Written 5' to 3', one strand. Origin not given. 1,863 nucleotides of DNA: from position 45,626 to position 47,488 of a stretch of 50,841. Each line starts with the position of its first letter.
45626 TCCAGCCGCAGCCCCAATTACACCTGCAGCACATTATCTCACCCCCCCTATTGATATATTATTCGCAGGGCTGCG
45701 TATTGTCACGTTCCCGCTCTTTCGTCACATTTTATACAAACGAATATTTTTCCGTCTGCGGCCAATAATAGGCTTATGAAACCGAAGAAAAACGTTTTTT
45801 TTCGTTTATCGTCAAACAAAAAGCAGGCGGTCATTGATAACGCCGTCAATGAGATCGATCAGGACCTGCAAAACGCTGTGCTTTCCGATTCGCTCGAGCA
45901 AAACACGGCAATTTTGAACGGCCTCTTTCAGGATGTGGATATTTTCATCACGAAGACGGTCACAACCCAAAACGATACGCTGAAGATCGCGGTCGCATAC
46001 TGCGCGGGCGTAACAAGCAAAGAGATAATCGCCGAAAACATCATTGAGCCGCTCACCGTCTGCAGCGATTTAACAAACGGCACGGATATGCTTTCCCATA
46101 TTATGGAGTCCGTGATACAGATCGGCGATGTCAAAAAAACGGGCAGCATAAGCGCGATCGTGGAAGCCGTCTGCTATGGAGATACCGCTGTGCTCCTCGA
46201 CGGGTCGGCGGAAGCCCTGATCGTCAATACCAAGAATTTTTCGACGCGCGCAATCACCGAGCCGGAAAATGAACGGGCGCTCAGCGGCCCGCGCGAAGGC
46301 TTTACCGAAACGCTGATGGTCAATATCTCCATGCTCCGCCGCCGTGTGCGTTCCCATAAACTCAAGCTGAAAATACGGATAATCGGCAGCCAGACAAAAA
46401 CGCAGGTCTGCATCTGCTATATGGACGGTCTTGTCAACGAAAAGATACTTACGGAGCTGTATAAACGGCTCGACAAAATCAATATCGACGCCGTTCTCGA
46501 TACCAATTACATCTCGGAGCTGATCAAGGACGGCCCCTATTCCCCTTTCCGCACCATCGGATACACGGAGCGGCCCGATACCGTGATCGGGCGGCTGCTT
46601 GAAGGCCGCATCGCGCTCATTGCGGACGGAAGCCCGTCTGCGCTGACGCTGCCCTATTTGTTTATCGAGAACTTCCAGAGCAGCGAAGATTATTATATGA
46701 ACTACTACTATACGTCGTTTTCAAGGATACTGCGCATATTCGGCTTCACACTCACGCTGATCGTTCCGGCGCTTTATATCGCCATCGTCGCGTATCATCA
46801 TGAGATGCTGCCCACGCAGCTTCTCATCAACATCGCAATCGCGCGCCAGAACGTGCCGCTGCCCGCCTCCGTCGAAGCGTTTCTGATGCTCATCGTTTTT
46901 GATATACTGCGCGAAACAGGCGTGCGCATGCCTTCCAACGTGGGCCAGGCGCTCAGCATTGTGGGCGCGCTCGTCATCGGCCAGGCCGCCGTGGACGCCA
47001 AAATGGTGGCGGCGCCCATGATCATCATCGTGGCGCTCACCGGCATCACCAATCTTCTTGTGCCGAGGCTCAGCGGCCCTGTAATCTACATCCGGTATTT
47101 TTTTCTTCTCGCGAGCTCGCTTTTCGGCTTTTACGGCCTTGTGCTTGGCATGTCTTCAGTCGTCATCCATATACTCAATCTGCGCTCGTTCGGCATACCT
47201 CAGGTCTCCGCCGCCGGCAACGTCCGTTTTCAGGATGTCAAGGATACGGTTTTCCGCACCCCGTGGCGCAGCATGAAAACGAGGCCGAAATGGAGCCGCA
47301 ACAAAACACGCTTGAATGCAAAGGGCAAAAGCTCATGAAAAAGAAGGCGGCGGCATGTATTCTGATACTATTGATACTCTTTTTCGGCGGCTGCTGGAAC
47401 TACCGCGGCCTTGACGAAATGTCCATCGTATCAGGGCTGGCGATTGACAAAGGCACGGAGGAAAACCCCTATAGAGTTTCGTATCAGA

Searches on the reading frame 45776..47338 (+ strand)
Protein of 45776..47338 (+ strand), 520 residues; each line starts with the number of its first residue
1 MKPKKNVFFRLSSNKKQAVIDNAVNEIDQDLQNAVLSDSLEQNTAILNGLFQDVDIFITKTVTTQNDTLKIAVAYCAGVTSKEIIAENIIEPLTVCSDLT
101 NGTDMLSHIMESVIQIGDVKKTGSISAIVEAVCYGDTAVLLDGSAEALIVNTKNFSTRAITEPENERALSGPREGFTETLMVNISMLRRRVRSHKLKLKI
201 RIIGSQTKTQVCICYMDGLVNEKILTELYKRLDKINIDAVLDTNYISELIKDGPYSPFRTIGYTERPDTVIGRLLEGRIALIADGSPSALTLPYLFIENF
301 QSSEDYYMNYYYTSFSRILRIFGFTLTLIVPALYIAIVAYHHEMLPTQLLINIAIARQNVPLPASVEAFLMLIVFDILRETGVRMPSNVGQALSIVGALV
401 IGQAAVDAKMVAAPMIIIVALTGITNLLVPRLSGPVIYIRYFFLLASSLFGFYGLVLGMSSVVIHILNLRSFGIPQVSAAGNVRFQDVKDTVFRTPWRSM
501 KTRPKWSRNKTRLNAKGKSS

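Call 3: search_protein_families(library=ncbifam, proteins=[window:45776-47338:+], max_evalue=1)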
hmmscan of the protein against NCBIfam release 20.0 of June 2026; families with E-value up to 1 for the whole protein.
window:45776-47338:+ (520 aa): 2 families
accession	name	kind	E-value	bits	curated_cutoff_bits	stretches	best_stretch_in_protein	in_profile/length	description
NF052514.1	SpGerGerXA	equivalog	6.5e-97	325.1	850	1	52-508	14-471/479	spore germination protein GerXA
NF052439.1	HMPDioxPhnZ1GIM8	equivalog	0.18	11.3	300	1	6-70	24-89/199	hydroxymethylphosphonate dioxygenase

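Call 4: search_protein_families(library=pfam, proteins=[window:45776-47338:+], max_evalue=1)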
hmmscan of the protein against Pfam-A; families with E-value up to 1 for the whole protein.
window:45776-47338:+ (520 aa): 2 families
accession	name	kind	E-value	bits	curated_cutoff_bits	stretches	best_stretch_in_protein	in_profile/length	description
PF03323.18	GerA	-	1.3e-163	545.3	27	1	50-505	6-465/466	Bacillus/Clostridium GerA spore germination protein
PF14432.12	DYW_deaminase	-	0.2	11.9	24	1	68-120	26-77/93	DYW family of nucleic acid deaminases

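Call 9: list_cluster_members(proteins=[window:45564-45659:-, window:45776-47338:+])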
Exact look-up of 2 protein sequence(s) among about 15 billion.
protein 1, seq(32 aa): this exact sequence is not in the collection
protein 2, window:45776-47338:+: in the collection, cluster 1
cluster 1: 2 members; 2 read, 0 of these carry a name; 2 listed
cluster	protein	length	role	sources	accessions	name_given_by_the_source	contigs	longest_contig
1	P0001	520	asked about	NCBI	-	-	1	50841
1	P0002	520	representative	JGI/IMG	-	-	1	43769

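Call 17: find_related_loci(query=window:45776-47338:+, collection=genome_contigs, flank=4000)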
Query window:45776-47338:+ (520 aa) in genome_contigs; peptide patterns used: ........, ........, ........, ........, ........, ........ (x = any residue, [..] = any of these).
109 stretches matched a pattern; 20 encode a relative of the query (tblastn E <= 1e-3); 20 distinct loci.
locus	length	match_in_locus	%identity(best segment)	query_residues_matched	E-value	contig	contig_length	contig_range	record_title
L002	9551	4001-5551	69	5-520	0e+0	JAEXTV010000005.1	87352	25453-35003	MAG: Bacillota bacterium isolate OH_HBrB_366 k127_1673258, whole genome shotgun sequence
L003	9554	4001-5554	68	5-519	0e+0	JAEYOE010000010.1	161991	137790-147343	MAG: Bacillota bacterium isolate OH_CBB_13 k127_1554018, whole genome shotgun sequence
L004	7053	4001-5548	68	4-517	0e+0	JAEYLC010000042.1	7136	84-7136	MAG: Bacillota bacterium isolate OH_HFB_48 k127_363593, whole genome shotgun sequence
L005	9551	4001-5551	68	4-519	0e+0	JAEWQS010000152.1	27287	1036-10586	MAG: Bacillota bacterium isolate OH_SBrB_29 k127_986927, whole genome shotgun sequence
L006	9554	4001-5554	67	4-520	0e+0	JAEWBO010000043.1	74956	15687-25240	MAG: Bacillota bacterium isolate OH_PBB_253 k127_1558593, whole genome shotgun sequence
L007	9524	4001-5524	56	15-520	0e+0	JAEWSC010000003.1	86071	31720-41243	MAG: Bacillota bacterium isolate OH_SBrB_91 k127_948299, whole genome shotgun sequence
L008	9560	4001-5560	56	2-518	0e+0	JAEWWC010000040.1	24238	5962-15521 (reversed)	MAG: Bacillota bacterium isolate OH_SDB_84 k127_924347, whole genome shotgun sequence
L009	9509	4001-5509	55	16-516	0e+0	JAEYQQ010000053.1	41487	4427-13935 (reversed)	MAG: Bacillota bacterium isolate OH_CBB_26 k127_1407732, whole genome shotgun sequence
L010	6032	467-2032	56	1-518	0e+0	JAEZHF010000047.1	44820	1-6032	MAG: Bacillota bacterium isolate OH_CDB_128 k127_1614666, whole genome shotgun sequence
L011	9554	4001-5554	57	4-517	0e+0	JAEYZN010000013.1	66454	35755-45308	MAG: Bacillota bacterium isolate OH_CBlB_98 k127_2641347, whole genome shotgun sequence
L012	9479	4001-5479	57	27-517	0e+0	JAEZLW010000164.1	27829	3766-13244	MAG: Bacillota bacterium isolate OH_CDB_87 k127_313223, whole genome shotgun sequence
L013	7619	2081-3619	57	9-519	0e+0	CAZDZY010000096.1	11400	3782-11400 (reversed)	MAG TPA_asm: uncultured Christensenellaceae bacterium isolate SRP192927_co6_833 genome assembly, contig: NODE_14298_leng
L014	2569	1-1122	64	141-514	0e+0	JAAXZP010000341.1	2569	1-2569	MAG: Christensenellaceae bacterium isolate AS01afH2WH_49 31987_AS01, whole genome shotgun sequence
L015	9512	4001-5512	57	16-517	0e+0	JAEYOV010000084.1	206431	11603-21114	MAG: Bacillota bacterium isolate OH_CBB_166 k127_2216902, whole genome shotgun sequence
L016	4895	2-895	80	224-519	6e-159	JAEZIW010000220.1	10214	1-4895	MAG: Bacillota bacterium isolate OH_CDB_207 k127_645188, whole genome shotgun sequence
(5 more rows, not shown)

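Call 48: search_protein_families(library=pfam, proteins=[L002:2069-3055:-, L002:685-2115:-], max_evalue=1)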
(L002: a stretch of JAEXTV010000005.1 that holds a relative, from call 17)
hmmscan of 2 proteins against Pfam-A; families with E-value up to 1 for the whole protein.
L002:2069-3055:- (328 aa): 2 families
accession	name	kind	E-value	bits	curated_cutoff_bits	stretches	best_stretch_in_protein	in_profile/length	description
PF19307.5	SrpI-like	-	1.7e-104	348.8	22.8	1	64-322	4-253/254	Type 2A encapsulin shell protein SrpI-like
PF09951.15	Imm33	-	0.08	13.2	25.4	1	94-130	40-76/87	Immunity protein Imm33 domain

L002:685-2115:- (476 aa): 6 families
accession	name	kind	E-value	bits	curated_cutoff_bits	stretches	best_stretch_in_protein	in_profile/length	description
PF00266.25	Aminotran_5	-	6.1e-148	493.2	21.5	1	97-466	1-371/371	Aminotransferase class-V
PF00155.27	Aminotran_1_2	-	1.7e-08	34.5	19.7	1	107-318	18-241/361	Aminotransferase class I and II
PF01053.26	Cys_Met_Meta_PP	-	1.7e-07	30.6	27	1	180-298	86-198/381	Cys/Met metabolism PLP-dependent enzyme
PF01041.23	DegT_DnrJ_EryC1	-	2.4e-06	27.5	19.8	1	157-277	39-150/360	DegT/DnrJ/EryC1/StrS aminotransferase family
PF01212.27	Beta_elim_lyase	-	2.8e-06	27.3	27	1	171-329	60-215/288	Beta-eliminating lyase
PF02056.22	Glyco_hydro_4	-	0.075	13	23.2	1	377-436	107-167/183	Family 4 glycosyl hydrolase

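Call 49: find_homologous_proteins(query=window:45776-47338:+, max_evalue=1e-100)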
Query window:45776-47338:+ (520 aa): 4470 proteins with E <= 1e-100 among 8000 candidates; the best 120 are listed.
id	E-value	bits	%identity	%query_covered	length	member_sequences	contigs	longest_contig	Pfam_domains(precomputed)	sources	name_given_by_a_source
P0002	0.0e+0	1119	99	100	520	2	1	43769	PF03323.19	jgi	-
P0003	4.5e-242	822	72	98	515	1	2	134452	PF03323.19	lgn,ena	-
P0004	2.1e-240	817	71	98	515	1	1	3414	PF03323.19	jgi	jgi:spore germination protein KA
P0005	5.4e-239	812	70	99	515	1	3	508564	PF03323.19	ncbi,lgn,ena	-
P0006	4.5e-235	799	70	98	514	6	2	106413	PF03323.19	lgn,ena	-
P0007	4.8e-235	799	70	98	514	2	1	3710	PF03323.19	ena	-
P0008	3.6e-233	793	70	98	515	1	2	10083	PF03323.19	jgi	jgi:spore germination protein KA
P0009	1.2e-232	791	69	98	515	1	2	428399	PF03323.19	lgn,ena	-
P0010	6.0e-229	779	68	98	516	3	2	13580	PF03323.19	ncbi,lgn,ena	-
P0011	2.4e-228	777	69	98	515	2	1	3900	PF03323.19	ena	-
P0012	1.2e-227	774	69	98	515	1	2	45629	PF03323.19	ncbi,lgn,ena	-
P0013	1.4e-227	774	68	98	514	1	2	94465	PF03323.19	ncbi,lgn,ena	-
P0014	1.6e-227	774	69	98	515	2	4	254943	PF03323.19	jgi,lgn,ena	-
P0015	1.1e-226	771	67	98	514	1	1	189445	PF03323.19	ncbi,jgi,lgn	-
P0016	1.3e-226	771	69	98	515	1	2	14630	PF03323.19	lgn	-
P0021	1.1e-215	735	65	98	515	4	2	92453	PF03323.19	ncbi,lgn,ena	-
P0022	2.5e-212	724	64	96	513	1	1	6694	PF03323.19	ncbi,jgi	-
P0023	2.3e-205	701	61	98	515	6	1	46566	PF03323.19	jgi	jgi:spore germination protein KA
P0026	7.9e-204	696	60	98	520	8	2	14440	PF03323.19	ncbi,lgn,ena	-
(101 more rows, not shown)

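Call 50: find_encoding_contigs(protein=P0003, flank=8000, max_places=1)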
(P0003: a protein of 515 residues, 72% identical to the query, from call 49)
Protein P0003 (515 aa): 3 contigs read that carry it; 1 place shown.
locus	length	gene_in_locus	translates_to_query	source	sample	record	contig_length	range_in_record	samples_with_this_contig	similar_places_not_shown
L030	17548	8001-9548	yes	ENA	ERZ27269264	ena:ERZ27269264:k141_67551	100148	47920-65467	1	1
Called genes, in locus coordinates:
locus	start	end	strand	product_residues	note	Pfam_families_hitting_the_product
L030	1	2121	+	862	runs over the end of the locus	PF00171:Aldedh, PF00465:Fe-ADH, PF13685:Fe-ADH_2 (weak), PF25137:ADH_Fe_C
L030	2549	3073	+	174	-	PF13302:Acetyltransf_3, PF00583:Acetyltransf_1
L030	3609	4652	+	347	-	PF12849:PBP_like_2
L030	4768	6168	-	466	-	PF00155:Aminotran_1_2 (weak), PF00266:Aminotran_5, PF01041:DegT_DnrJ_EryC1 (weak), PF01053:Cys_Met_Meta_PP (weak)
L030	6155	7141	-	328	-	PF19307:SrpI-like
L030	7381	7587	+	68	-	-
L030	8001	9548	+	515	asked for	PF03323:GerA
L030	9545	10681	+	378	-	PF25198:Spore_GerAC_N, PF05504:Spore_GerAC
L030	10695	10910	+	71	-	-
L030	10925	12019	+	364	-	PF03845:Spore_permease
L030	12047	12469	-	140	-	PF02566:OsmC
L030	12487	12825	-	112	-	PF19524:DUF6054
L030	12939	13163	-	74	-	-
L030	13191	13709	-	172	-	-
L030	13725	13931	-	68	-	-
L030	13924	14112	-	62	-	-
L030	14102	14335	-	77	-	PF13560:HTH_31, PF01381:HTH_3, PF12844:HTH_19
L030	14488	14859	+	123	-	PF13560:HTH_31, PF13744:HTH_37 (faint), PF01381:HTH_3, PF12844:HTH_19, PF13443:HTH_26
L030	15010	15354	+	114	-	PF13630:SdpI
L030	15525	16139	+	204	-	PF06161:DUF975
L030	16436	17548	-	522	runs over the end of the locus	PF03063:Prismane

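Call 51: find_encoding_contigs(protein=P0021, flank=8000, max_places=1)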
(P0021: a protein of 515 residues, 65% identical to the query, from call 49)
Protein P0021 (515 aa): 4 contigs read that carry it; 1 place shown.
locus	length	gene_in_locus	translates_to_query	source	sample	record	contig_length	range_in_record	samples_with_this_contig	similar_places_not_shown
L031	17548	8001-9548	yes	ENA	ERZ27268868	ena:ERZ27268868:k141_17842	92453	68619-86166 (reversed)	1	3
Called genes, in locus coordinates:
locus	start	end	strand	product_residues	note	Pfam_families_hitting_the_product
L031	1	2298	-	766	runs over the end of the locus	PF12768:Rax2 (faint), PF19565:DUF6087 (faint), PF00028:Cadherin, PF24908:Ig_SIBA-E_2nd (faint), PF05345:He_PIG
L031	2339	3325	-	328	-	-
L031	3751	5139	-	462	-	PF00155:Aminotran_1_2 (weak), PF00266:Aminotran_5, PF01212:Beta_elim_lyase (weak), PF01041:DegT_DnrJ_EryC1 (faint), PF01053:Cys_Met_Meta_PP (weak)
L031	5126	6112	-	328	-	PF19307:SrpI-like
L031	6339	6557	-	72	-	-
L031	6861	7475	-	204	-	PF13273:DUF4064 (weak)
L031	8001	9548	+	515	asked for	PF03323:GerA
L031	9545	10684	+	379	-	PF25198:Spore_GerAC_N, PF05504:Spore_GerAC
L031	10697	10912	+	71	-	-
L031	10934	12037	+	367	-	PF03845:Spore_permease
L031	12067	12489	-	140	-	PF02566:OsmC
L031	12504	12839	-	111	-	PF19524:DUF6054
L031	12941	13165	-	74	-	-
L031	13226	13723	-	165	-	-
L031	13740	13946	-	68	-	-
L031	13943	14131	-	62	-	-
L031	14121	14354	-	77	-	PF13560:HTH_31, PF01381:HTH_3, PF12844:HTH_19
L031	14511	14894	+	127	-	PF13560:HTH_31, PF01381:HTH_3, PF12844:HTH_19, PF13443:HTH_26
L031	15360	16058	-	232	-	PF02353:CMAS (weak), PF13489:Methyltransf_23, PF13847:Methyltransf_31, PF08241:Methyltransf_11, PF08242:Methyltransf_12 (weak), PF13649:Methyltransf_25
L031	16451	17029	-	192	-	-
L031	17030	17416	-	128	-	-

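Call 52: find_encoding_contigs(protein=P0023, flank=8000, max_places=1)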
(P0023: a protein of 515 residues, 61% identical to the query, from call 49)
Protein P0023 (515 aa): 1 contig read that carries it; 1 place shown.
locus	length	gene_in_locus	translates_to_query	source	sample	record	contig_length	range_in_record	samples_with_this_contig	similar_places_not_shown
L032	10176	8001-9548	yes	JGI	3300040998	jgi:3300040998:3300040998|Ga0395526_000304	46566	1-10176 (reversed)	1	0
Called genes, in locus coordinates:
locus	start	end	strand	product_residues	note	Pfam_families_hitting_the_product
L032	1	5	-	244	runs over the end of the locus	PF00106:adh_short, PF01370:Epimerase (faint), PF08659:KR, PF13561:adh_short_C2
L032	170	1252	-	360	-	PF00535:Glycos_transf_2, PF07719:TPR_2 (faint), PF13432:TPR_16 (faint)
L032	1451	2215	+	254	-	PF00670:AdoHcyase_NAD (weak), PF02826:2-Hacid_dh_C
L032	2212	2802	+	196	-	PF02441:Flavoprotein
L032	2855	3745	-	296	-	PF00701:DHDPS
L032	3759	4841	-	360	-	PF01118:Semialdhyde_dh, PF02774:Semialdhyde_dhC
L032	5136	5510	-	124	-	PF01022:HTH_5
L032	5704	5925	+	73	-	PF00403:HMA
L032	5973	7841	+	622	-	PF00122:E1-E2_ATPase, PF00702:Hydrolase, PF12710:HAD (weak), PF08282:Hydrolase_3 (faint)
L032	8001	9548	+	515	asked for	PF03323:GerA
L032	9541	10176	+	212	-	?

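Call 53: find_encoding_contigs(protein=P0026, flank=8000, max_places=1)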
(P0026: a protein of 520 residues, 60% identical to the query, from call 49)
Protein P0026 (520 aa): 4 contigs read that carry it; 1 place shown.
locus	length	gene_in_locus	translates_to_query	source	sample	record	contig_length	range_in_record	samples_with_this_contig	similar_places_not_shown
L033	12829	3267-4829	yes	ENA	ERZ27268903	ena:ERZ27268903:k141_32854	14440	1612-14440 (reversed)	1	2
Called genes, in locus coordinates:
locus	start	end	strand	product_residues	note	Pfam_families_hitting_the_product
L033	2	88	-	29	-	?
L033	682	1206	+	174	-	-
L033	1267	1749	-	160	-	PF01797:Y1_Tnp (faint)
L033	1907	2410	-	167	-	PF00160:Pro_isomerase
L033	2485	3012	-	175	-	PF00583:Acetyltransf_1, PF13673:Acetyltransf_10, PF13508:Acetyltransf_7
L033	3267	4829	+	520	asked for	PF03323:GerA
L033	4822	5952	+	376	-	PF25198:Spore_GerAC_N, PF05504:Spore_GerAC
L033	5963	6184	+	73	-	-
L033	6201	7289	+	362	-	PF03845:Spore_permease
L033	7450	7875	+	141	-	PF00892:EamA, PF04657:DMT_YdcZ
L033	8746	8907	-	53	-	-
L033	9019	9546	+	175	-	PF07336:ABATE, PF11706:zf-CGNR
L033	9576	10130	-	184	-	PF11848:DUF3368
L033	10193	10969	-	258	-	PF06114:Peptidase_M78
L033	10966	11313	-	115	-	PF12844:HTH_19, PF01381:HTH_3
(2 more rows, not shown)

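Call 64: find_homologous_proteins(query=L002:2069-3055:-, max_evalue=1e-40)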
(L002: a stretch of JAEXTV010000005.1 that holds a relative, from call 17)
Query L002:2069-3055:- (328 aa): 7997 proteins with E <= 1e-40 among 8000 candidates; the best 120 are listed.
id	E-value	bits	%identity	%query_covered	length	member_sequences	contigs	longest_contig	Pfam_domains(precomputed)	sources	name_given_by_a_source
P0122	8.0e-208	707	94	100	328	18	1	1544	PF19307.6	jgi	jgi:hypothetical protein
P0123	1.8e-199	679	90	100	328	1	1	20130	PF19307.6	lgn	-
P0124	2.5e-199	679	89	100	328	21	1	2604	PF19307.6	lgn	-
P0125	9.0e-198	674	88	100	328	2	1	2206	PF19307.6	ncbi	-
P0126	1.9e-190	650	88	97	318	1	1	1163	PF19307.6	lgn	-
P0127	3.9e-186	636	84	100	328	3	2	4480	PF19307.6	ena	-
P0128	3.4e-174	596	77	99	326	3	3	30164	PF19307.6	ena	-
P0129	7.0e-172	589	77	100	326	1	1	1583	PF19307.6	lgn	-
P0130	9.6e-172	588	79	100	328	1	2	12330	PF19307.6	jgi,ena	-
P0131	6.1e-171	586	78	98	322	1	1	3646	PF19307.6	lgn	-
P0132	1.1e-170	585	78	100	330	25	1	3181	PF19307.6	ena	-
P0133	8.8e-170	582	76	99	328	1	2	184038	PF19307.6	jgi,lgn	jgi:hypothetical protein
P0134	1.7e-169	581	76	100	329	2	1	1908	PF19307.6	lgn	-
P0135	1.7e-168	578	77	100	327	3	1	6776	PF19307.6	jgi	jgi:hypothetical protein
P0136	4.4e-168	576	77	100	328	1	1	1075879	PF19307.6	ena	-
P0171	2.6e-148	511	69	100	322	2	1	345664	PF19307.6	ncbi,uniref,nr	ncbi:family 2A encapsulin nanocompartment shell protein [Vallitalea okinawensis]|uniref:family 2A en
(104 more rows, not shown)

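Call 66: find_encoding_contigs(protein=P0133, flank=6000, max_places=1)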
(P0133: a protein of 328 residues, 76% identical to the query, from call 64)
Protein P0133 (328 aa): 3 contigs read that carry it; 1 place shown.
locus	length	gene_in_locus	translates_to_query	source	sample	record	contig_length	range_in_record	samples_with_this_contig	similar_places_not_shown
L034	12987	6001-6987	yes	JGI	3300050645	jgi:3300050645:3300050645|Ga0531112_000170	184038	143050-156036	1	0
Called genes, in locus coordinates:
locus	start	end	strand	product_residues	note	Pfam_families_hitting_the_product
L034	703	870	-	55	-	PF00269:SASP (weak)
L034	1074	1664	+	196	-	PF25252:DUF7854 (weak)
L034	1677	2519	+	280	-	PF08543:Phos_pyr_kin, PF00294:PfkB (faint)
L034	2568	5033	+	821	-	PF00403:HMA, PF19803:DUF6286 (faint), PF00403:HMA, PF00122:E1-E2_ATPase, PF00702:Hydrolase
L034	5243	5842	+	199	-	PF00300:His_Phos_1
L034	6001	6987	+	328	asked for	PF19307:SrpI-like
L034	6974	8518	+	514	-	PF00155:Aminotran_1_2 (weak), PF00266:Aminotran_5, PF01053:Cys_Met_Meta_PP (weak), PF01041:DegT_DnrJ_EryC1 (faint), PF01212:Beta_elim_lyase (weak)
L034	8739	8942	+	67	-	-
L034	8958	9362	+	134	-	PF07875:Coat_F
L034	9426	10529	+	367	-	PF08240:ADH_N, PF00107:ADH_zinc_N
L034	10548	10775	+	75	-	-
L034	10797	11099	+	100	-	PF07875:Coat_F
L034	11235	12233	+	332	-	PF06089:Asparaginase_II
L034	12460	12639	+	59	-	PF07561:DUF1540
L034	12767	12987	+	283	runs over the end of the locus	PF13302:Acetyltransf_3 (weak), PF00583:Acetyltransf_1, PF13673:Acetyltransf_10, PF13508:Acetyltransf_7, PF08445:FR47 (weak)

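Call 67: find_encoding_contigs(protein=P0136, flank=6000, max_places=1)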
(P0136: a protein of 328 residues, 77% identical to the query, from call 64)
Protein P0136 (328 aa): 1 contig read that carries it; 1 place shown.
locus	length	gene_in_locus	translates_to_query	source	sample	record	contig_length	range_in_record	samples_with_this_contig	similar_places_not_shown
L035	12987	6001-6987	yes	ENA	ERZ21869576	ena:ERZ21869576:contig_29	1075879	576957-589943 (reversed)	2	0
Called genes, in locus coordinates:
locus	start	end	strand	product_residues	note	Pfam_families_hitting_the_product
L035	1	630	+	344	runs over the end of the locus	-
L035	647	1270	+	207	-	-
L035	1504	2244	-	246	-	PF01113:DapB_N, PF03447:NAD_binding_3 (weak), PF05173:DapB_C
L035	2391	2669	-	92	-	PF13304:AAA_21 (weak)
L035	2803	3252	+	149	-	PF02142:MGS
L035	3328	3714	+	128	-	-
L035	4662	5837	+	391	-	PF01471:PG_binding_1, PF05382:Amidase_5, PF00877:NLPC_P60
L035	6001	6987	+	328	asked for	PF19307:SrpI-like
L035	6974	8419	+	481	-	PF00266:Aminotran_5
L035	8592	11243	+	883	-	PF00989:PAS, PF08448:PAS_4 (weak), PF13185:GAF_2, PF00989:PAS, PF13426:PAS_9, PF00990:GGDEF, PF01966:HD, PF13487:HD_5, +4 more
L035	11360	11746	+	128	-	PF01325:Fe_dep_repress, PF02742:Fe_dep_repr_C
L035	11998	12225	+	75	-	PF13561:adh_short_C2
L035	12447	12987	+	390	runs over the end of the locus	PF00390:malic, PF00208:ELFV_dehydrog (weak), PF01262:AlaDh_PNT_C (weak), PF03949:Malic_M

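Call 68: find_encoding_contigs(protein=P0171, flank=6000, max_places=1)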
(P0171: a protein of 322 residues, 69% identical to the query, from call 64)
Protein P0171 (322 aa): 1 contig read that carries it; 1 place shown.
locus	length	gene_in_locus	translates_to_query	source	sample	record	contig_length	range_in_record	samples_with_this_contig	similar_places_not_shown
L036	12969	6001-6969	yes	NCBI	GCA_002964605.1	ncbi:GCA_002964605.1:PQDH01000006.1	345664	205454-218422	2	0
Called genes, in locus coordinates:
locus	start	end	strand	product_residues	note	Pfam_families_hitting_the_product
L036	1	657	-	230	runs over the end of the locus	PF09359:VTC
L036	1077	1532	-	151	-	PF01243:PNPOx_N, PF16242:Pyrid_ox_like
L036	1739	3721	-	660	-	PF00753:Lactamase_B, PF12706:Lactamase_B_2 (weak), PF14863:Alkyl_sulf_dimr, PF14864:Alkyl_sulf_C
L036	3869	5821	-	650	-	PF02463:SMC_N (weak), PF00005:ABC_tran, PF12704:MacB_PCD, PF02687:FtsX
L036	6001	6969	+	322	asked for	PF19307:SrpI-like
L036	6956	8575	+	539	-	PF00266:Aminotran_5, PF00155:Aminotran_1_2, PF01053:Cys_Met_Meta_PP (faint)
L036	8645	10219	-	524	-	PF01547:SBP_bac_1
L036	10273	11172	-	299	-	PF00528:BPD_transp_1 (weak)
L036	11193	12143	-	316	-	PF00528:BPD_transp_1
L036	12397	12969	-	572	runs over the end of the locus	PF06580:His_kinase, PF02518:HATPase_c (weak)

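Call 69: find_encoding_contigs(protein=P0128, flank=6000, max_places=1)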
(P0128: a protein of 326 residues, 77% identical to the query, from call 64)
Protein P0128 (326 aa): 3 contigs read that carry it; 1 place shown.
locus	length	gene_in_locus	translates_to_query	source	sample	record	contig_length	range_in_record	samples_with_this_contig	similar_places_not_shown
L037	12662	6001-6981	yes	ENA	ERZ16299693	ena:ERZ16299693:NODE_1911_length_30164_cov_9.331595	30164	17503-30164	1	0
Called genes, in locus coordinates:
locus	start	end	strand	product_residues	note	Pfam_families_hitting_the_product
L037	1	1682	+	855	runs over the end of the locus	PF03717:PBP_dimer, PF00905:Transpeptidase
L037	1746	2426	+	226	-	PF05209:MinC_N, PF22642:MinC_N_1, PF03961:FapA (weak), PF03775:MinC_C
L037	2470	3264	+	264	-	PF00142:Fer4_NifH, PF01656:CbiA, PF02374:ArsA_ATPase (weak), PF06564:CBP_BcsQ (faint), PF09140:MipZ, PF10609:ParA, PF13614:AAA_31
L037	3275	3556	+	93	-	PF03776:MinE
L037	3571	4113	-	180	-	-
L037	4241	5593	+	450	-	PF00342:PGI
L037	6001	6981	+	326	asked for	PF19307:SrpI-like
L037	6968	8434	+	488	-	PF00155:Aminotran_1_2 (weak), PF00266:Aminotran_5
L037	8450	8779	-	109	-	PF01588:tRNA_bind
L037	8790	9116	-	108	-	PF05437:AzlD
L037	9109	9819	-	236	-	PF03591:AzlC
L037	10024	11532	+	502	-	PF00209:SNF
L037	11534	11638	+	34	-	-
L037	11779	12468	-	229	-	PF07155:ECF-ribofla_trS (faint), PF09515:Thia_YuaJ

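Call 73: find_encoding_contigs(protein=P0022, flank=3000, max_places=1)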
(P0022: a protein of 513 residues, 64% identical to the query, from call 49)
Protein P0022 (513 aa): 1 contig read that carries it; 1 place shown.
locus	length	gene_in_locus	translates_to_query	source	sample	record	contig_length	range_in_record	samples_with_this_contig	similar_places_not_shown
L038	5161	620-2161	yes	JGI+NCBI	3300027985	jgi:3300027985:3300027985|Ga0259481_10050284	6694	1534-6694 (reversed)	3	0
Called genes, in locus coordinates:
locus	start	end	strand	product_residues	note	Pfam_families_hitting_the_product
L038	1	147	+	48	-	?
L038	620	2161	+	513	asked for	PF03323:GerA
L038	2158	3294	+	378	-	PF25198:Spore_GerAC_N, PF05504:Spore_GerAC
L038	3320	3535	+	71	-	-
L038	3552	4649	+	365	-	PF03845:Spore_permease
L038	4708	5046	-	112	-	PF19524:DUF6054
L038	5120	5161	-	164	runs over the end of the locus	-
